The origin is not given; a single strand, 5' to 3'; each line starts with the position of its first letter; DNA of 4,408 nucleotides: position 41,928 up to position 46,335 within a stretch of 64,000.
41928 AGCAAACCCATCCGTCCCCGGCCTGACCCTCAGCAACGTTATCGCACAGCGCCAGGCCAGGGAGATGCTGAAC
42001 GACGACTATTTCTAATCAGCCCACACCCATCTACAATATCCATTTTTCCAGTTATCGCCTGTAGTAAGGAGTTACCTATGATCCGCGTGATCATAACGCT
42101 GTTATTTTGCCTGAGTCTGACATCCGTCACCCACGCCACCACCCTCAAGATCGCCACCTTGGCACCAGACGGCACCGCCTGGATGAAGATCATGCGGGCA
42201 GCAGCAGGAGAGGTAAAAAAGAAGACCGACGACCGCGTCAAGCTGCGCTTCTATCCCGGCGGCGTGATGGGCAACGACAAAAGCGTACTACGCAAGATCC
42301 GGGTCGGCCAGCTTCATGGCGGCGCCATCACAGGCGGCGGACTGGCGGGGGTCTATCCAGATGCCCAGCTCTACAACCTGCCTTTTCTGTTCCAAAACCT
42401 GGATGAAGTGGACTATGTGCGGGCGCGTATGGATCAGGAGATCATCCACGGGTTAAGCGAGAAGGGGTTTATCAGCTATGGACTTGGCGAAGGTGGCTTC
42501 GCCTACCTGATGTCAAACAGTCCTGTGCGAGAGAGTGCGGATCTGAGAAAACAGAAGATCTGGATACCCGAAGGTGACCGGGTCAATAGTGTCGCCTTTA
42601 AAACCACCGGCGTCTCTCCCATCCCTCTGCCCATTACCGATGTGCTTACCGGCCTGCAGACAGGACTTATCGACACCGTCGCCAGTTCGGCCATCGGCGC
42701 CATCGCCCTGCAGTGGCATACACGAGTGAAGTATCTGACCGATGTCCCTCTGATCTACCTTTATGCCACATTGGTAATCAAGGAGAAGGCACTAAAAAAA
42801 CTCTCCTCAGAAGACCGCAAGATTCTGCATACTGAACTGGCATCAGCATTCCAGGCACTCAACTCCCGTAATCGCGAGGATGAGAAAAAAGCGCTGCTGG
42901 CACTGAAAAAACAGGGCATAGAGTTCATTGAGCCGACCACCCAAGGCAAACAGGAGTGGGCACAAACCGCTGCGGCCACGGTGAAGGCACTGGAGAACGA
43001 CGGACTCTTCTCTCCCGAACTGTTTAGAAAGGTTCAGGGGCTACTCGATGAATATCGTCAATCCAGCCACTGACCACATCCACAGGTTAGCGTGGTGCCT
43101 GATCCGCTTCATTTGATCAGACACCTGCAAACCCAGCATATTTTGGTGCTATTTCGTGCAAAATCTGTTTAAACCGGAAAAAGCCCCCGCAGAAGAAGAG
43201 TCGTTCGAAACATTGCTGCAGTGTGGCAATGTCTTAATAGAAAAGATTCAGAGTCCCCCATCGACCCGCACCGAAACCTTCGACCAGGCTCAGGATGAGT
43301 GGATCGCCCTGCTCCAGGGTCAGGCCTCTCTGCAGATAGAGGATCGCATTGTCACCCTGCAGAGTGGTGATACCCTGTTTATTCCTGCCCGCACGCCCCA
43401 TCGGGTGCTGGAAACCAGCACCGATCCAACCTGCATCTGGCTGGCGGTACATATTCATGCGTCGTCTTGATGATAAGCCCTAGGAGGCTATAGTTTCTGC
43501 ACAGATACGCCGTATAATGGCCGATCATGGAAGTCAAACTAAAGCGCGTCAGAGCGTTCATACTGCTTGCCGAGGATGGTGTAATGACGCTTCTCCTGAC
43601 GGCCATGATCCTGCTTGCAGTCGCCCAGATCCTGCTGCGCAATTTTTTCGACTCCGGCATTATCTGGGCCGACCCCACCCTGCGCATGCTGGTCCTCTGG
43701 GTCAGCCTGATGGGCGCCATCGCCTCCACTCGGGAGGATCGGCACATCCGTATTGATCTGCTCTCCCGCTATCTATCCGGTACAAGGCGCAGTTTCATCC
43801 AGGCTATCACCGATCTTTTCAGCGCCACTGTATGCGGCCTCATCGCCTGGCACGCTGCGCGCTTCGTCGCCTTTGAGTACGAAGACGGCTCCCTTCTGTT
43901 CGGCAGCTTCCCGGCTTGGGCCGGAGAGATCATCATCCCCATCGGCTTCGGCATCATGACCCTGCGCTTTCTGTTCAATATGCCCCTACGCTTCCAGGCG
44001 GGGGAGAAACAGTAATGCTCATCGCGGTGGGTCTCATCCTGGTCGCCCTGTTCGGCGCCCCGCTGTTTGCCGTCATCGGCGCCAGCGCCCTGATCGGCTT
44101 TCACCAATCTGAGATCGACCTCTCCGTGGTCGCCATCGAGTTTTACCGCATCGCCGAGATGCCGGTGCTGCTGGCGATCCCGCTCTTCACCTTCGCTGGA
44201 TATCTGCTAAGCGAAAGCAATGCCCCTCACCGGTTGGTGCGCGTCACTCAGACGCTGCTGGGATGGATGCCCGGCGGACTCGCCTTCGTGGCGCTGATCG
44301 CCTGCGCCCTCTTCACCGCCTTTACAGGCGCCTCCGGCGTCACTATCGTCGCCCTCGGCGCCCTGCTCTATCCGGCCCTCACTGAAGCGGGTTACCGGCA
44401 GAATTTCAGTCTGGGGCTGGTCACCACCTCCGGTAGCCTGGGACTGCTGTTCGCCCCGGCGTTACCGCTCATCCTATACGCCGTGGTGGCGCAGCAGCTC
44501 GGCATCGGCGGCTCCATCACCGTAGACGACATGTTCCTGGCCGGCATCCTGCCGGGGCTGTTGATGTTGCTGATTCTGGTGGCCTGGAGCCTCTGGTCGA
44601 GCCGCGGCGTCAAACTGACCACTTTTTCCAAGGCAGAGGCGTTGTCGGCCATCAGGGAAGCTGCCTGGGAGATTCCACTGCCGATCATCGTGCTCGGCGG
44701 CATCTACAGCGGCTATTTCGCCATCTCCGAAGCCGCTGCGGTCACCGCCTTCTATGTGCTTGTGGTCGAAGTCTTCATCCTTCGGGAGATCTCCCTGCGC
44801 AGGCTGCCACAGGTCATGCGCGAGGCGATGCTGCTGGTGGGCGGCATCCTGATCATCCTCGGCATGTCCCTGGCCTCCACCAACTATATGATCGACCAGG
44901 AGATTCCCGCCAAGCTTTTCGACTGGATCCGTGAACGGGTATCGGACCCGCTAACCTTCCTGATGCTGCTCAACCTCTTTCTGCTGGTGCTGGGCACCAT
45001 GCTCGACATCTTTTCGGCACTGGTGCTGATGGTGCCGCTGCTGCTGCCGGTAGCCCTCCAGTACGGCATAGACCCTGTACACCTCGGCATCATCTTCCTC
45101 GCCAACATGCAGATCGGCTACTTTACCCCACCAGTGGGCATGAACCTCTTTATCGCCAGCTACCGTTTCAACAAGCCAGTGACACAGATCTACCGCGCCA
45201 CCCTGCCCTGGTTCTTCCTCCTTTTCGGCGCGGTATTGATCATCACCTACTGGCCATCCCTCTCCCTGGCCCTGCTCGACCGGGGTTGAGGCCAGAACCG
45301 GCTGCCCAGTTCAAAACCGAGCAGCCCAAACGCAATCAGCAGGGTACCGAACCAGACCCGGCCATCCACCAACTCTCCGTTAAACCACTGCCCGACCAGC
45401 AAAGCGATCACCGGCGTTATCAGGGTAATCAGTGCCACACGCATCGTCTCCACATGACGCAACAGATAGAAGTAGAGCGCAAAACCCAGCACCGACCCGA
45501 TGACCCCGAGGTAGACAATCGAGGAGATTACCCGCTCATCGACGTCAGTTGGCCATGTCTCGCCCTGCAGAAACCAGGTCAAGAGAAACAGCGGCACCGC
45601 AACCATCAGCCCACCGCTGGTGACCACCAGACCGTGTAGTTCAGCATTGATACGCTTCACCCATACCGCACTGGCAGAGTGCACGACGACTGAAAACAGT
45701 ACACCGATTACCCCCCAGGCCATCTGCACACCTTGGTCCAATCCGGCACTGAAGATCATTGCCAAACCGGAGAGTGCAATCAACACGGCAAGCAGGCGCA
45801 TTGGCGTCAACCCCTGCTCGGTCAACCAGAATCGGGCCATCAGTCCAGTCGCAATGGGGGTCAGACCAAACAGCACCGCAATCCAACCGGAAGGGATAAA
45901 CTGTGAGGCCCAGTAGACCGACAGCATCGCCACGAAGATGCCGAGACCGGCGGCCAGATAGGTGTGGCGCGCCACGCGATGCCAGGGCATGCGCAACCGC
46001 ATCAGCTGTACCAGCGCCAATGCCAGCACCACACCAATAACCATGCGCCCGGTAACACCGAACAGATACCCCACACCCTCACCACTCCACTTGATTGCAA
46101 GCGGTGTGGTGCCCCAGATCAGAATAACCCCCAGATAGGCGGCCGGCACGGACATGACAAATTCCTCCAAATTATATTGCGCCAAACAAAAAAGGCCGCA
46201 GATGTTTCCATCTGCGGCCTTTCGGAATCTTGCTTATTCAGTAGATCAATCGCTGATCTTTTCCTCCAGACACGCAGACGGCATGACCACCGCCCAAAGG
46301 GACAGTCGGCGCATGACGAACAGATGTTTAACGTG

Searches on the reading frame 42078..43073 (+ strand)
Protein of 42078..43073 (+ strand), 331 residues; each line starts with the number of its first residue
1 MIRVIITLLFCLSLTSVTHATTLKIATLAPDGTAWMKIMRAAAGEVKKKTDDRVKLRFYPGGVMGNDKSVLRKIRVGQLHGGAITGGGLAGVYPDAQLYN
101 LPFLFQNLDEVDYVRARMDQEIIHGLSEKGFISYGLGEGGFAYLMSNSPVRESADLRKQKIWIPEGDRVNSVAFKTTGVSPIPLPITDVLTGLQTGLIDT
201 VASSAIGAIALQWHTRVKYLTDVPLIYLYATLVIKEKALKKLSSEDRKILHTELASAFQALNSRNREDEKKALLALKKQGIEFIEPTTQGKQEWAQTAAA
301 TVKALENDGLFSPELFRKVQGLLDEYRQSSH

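Call 47: search_protein_families(library=pfam, proteins=[window:42078-43073:+])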
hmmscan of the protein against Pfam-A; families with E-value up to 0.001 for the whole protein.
window:42078-43073:+ (331 aa): 1 family
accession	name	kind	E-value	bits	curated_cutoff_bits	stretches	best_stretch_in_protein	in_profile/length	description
PF03480.18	DctP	-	2.2e-41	142.5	23.4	1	26-304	2-281/286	Bacterial extracellular solute-binding protein, family 7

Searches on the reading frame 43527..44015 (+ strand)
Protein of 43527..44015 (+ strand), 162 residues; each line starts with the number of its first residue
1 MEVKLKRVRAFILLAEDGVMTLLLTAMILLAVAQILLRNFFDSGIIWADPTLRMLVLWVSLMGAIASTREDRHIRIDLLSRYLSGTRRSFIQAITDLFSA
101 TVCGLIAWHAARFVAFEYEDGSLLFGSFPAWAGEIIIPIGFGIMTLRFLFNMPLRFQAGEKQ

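Call 47: search_protein_families(library=pfam, proteins=[window:43527-44015:+])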
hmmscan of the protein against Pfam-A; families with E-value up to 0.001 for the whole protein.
window:43527-44015:+ (162 aa): 1 family
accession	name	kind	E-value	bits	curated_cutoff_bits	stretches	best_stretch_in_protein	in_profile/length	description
PF04290.18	DctQ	-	2.7e-25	89.2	28.3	1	27-151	1-125/132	Tripartite ATP-independent periplasmic transporters, DctQ component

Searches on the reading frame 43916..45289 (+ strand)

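Call 47: search_protein_families(library=pfam, proteins=[window:43916-45289:+])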
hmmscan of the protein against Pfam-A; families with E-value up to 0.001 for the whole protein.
window:43916-45289:+ (457 aa): 1 family
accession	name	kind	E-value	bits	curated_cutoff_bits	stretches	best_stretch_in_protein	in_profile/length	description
PF06808.19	DctM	-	1.1e-79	268.7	23.8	1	39-448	3-412/413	Tripartite ATP-independent periplasmic transporter, DctM component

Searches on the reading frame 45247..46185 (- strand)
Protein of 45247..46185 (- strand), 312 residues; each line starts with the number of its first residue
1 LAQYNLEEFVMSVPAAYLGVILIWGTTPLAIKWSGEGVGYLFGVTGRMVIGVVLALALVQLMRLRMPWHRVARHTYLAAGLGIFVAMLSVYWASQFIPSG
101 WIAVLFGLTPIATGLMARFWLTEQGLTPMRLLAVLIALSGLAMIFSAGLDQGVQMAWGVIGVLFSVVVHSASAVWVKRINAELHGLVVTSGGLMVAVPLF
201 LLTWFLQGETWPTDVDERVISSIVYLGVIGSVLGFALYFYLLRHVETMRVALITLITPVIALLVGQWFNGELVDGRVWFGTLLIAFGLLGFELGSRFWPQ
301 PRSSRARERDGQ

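Call 47: search_protein_families(library=pfam, proteins=[window:45247-46185:-])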
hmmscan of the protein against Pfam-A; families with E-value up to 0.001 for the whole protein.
window:45247-46185:- (312 aa): 1 family
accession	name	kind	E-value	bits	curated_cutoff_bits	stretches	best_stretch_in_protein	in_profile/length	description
PF00892.27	EamA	-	6.4e-27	94.9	28.2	2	157-289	2-131/135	EamA-like transporter family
